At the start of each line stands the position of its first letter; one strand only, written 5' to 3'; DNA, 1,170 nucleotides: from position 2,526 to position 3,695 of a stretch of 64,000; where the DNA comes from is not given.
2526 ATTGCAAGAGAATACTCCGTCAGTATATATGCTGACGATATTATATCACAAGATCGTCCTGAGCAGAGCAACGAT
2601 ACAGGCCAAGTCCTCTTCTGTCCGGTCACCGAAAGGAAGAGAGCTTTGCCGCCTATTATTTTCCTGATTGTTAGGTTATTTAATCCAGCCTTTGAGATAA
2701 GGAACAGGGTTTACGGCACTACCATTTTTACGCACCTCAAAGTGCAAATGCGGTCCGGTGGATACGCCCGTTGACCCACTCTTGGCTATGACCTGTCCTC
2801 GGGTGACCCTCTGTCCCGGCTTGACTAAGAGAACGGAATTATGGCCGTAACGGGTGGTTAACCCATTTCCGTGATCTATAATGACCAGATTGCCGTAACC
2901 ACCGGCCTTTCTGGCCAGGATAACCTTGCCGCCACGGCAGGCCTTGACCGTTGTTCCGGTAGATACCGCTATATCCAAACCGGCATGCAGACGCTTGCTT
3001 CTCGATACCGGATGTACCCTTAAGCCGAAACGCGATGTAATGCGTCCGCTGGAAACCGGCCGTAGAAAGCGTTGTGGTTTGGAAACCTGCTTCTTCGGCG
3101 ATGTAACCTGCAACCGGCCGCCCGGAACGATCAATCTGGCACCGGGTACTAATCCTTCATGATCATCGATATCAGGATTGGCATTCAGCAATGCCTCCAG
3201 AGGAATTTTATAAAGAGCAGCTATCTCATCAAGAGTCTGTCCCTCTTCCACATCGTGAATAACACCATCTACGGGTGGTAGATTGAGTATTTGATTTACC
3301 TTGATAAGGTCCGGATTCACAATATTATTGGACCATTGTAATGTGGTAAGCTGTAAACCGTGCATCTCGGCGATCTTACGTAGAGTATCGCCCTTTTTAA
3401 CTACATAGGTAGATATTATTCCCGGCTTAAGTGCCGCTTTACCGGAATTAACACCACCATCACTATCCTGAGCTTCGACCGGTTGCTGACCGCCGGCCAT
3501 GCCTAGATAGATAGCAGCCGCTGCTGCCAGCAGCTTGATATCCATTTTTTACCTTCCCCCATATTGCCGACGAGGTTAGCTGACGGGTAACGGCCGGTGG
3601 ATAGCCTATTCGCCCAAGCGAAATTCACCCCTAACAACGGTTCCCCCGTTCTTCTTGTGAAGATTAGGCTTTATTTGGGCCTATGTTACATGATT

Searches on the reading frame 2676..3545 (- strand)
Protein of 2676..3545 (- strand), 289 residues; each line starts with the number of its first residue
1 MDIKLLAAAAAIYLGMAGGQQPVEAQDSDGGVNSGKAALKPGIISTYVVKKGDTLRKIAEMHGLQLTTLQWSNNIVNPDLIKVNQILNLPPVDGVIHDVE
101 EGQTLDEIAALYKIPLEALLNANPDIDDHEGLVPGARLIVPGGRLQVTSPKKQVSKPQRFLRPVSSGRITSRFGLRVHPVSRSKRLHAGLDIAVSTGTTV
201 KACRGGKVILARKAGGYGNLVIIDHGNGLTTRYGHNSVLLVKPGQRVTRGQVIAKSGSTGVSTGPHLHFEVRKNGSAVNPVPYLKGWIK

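Call 56: search_protein_families(library=ncbifam, proteins=[window:2676-3545:-])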
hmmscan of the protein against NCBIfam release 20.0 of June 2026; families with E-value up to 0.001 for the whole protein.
window:2676-3545:- (289 aa): 19 families
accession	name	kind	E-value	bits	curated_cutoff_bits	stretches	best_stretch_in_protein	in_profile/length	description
NF041208.1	celldiv_DipM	equivalog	3.4e-34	118.8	740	1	35-285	183-418/419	cell division endopeptidase DipM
NF008652.0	PRK11649.1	equivalog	4.1e-33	114.7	341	1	165-281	290-407/439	murein DD-endopeptidase MepM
NF052530.1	Heli_ShapePgp3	exception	5.7e-30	104.3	300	1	157-284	138-264/270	peptidoglycan metallopeptidase Pgp3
NF053825.1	PdgNdpepShyA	equivalog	7.2e-30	104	700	1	166-281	274-390/425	peptidoglycan DD-endopeptidase ShyA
NF008123.1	PRK10871.1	equivalog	1e-29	104.1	311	2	177-284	255-362/365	murein hydrolase activator NlpD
NF040883.1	amid_act_ActS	equivalog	9e-29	100.4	375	2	177-284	126-233/242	amidase activator ActS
NF052336.1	PdgHdaseHSB100310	equivalog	2.2e-26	93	500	1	158-278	33-148/316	peptidoglycan hydrolase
NF008644.1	PRK11637.1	equivalog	3.1e-25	89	270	1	163-284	267-383/385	murein hydrolase activator EnvC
NF050804.1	CellDivDipMCaul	equivalog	4.7e-25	88.5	900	2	159-273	506-615/634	cell division endopeptidase DipM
NF052529.1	PG_M23_Pgp6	exception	7.9e-24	84.1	600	1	183-288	331-437/452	peptidoglycan metallopeptidase Pgp6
NF053824.1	PdgNdpepShyC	equivalog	2e-20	73.1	700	1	160-280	267-389/429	peptidoglycan DD-endopeptidase ShyC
NF053738.1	S2SprSpoIIQBc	equivalog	1.6e-18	67.2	250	1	187-285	122-224/232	stage II sporulation protein SpoIIQ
NF047755.1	LIC_10271_M23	exception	1.5e-17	64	180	1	96-281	26-206/207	LIC_10271 family cell wall hydrolase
TIGR02899.1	spore_safA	subfamily_domain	3.2e-12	46.2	67.85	2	99-141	1-43/44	SafA/ExsA family spore coat assembly protein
NF047657.1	CellWlHdaseLepto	equivalog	9.5e-09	35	400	1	95-280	27-216/221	hypothetical protein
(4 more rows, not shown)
